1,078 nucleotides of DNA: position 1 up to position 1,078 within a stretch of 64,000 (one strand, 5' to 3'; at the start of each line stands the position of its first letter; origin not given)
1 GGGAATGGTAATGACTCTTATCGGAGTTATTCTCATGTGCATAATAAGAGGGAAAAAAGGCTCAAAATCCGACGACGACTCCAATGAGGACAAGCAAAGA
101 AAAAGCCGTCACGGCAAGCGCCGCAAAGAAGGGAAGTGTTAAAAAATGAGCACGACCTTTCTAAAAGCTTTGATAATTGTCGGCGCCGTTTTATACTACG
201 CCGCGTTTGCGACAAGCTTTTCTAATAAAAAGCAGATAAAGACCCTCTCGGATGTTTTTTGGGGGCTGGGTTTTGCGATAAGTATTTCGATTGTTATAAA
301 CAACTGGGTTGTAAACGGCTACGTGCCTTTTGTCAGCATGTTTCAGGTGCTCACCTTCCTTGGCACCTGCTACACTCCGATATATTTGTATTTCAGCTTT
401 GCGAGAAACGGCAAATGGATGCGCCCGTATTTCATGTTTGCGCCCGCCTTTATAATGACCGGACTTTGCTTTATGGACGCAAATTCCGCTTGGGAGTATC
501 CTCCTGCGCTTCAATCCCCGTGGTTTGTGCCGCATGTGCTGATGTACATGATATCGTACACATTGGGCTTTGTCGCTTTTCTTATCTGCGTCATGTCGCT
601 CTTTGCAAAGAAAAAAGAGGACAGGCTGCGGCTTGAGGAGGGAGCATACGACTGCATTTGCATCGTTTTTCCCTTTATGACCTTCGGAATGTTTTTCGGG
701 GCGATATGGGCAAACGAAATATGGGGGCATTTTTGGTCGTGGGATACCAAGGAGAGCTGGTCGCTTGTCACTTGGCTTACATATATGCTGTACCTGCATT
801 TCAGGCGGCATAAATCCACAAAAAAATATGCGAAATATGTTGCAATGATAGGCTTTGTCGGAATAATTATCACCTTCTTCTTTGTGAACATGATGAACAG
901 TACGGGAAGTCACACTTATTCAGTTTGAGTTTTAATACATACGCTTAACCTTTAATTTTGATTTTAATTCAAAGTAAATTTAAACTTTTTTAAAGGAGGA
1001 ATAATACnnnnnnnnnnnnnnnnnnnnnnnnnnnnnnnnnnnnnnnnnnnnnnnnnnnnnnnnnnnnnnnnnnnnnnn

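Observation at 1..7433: ccsA is coupled to two giant anchored propeller proteins that carry CxxCH haem c motifs and carbohydrate-binding-like modules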

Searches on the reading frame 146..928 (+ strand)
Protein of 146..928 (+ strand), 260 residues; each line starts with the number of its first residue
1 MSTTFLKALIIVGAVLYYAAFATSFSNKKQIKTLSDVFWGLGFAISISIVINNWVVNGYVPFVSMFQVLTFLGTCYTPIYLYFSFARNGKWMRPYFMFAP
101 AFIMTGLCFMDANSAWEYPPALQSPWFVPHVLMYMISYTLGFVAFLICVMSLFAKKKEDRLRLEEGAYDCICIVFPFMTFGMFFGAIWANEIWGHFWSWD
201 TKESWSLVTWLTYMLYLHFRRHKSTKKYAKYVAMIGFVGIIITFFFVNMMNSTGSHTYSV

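Call 3: search_protein_families(library=pfam, proteins=[window:146-928:+], max_evalue=0.1)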
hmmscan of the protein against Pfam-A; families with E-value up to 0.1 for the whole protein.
window:146-928:+ (260 aa): 1 family
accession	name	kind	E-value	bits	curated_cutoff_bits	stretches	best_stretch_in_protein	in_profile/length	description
PF01578.25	Cytochrom_C_asm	-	5.1e-36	124.8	29.9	1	65-252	4-209/212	Cytochrome C assembly protein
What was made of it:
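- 146..928 (+): ccsA (haem-handling WWD protein; WWD motif at 716-757). Pfam Cytochrom_C_asm 5e-36 (call 3).
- Checked: ORF 146-928 hits Pfam Cytochrom_C_asm at 5e-36 (call 3).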

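Call 4: search_protein_families(library=ncbifam, proteins=[window:146-928:+], max_evalue=0.1)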
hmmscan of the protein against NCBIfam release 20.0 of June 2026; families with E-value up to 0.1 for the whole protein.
window:146-928:+ (260 aa): 4 families
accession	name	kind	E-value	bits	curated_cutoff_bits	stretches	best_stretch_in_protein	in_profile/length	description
TIGR03144.1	cytochr_II_ccsB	equivalog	5.5e-46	157.3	187.6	2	159-259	152-252/252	c-type cytochrome biogenesis protein CcsB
TIGR01191.1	ccmC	subfamily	8.4e-09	35.6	186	1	128-252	17-138/184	heme ABC transporter permease CcmC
TIGR00353.1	nrfE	subfamily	7.6e-06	25.1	569.05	1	117-234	107-228/578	heme lyase CcmF/NrfE family subunit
NF007691.0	PRK10369.1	subfamily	8.4e-05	21.5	394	1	115-243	159-288/573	heme lyase NrfEFG subunit NrfE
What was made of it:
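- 146..928 (+): TIGR03144 scores 157 bits, below its cut-off of 187.6 (call 4).
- Closest known: System II cytochrome c biogenesis. Different: TIGR03144 scores below cut-off (call 4).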

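Call 19: find_encoding_contigs(protein=window:146-928:+, flank=10000, max_places=6)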
Protein window:146-928:+ (260 aa): 17 contigs read that carry it; 6 places shown.
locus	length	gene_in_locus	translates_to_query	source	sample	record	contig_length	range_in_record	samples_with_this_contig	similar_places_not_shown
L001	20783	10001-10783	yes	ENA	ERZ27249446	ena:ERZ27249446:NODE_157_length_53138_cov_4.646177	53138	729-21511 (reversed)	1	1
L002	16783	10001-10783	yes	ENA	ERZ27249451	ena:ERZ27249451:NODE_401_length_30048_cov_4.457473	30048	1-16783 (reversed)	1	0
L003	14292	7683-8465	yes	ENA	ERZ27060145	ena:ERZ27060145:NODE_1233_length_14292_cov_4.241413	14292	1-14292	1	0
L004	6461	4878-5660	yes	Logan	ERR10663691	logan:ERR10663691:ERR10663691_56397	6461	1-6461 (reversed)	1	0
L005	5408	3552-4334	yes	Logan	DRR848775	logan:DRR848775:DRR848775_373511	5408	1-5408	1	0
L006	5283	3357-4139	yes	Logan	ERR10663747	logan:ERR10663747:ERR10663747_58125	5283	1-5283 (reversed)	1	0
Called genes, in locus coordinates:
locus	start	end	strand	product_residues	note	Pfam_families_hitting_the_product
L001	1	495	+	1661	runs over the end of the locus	PF24517:CBM96, PF00754:F5_F8_type_C, PF12971:NAGLU_N, PF05089:NAGLU, PF12972:NAGLU_C, PF00754:F5_F8_type_C, PF22633:F5_F8_type_C_2, PF00754:F5_F8_type_C, +2 more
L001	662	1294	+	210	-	PF21711:DCTN5 (faint), PF25087:GMPPB_C (faint), PF00132:Hexapep, PF14602:Hexapep_2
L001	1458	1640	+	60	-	PF00269:SASP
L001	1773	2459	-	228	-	-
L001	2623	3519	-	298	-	PF01261:AP_endonuc_2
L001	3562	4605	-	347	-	PF01408:GFO_IDH_MocA, PF03447:NAD_binding_3 (faint), PF02894:GFO_IDH_MocA_C, PF22725:GFO_IDH_MocA_C3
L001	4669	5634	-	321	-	PF01261:AP_endonuc_2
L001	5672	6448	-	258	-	PF01261:AP_endonuc_2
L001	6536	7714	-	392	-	PF01408:GFO_IDH_MocA, PF02894:GFO_IDH_MocA_C, PF22725:GFO_IDH_MocA_C3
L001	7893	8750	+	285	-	PF02311:AraC_binding (weak), PF07883:Cupin_2, PF00165:HTH_AraC, PF12833:HTH_18, PF00165:HTH_AraC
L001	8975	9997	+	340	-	PF05140:ResB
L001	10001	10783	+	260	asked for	PF01578:Cytochrom_C_asm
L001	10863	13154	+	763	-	PF08450:SGL (faint), PF13442:Cytochrome_CBB3 (faint)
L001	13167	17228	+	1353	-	PF26549:Tricorn_N (faint), PF18582:HZS_alpha, PF00754:F5_F8_type_C (weak)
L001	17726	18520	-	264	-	PF20434:BD-FAE, PF07859:Abhydrolase_3 (weak), PF00326:Peptidase_S9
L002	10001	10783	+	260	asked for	PF01578:Cytochrom_C_asm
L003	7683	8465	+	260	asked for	PF01578:Cytochrom_C_asm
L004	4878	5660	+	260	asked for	PF01578:Cytochrom_C_asm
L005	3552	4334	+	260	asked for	PF01578:Cytochrom_C_asm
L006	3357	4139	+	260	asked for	PF01578:Cytochrom_C_asm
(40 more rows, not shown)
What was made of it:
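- On System II cytochrome c biogenesis (ResB + CcsA): A Pfam ResB gene ends 3 nt before ccsA on contigs that extend the window (call 19).
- ResB lies upstream (call 19).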
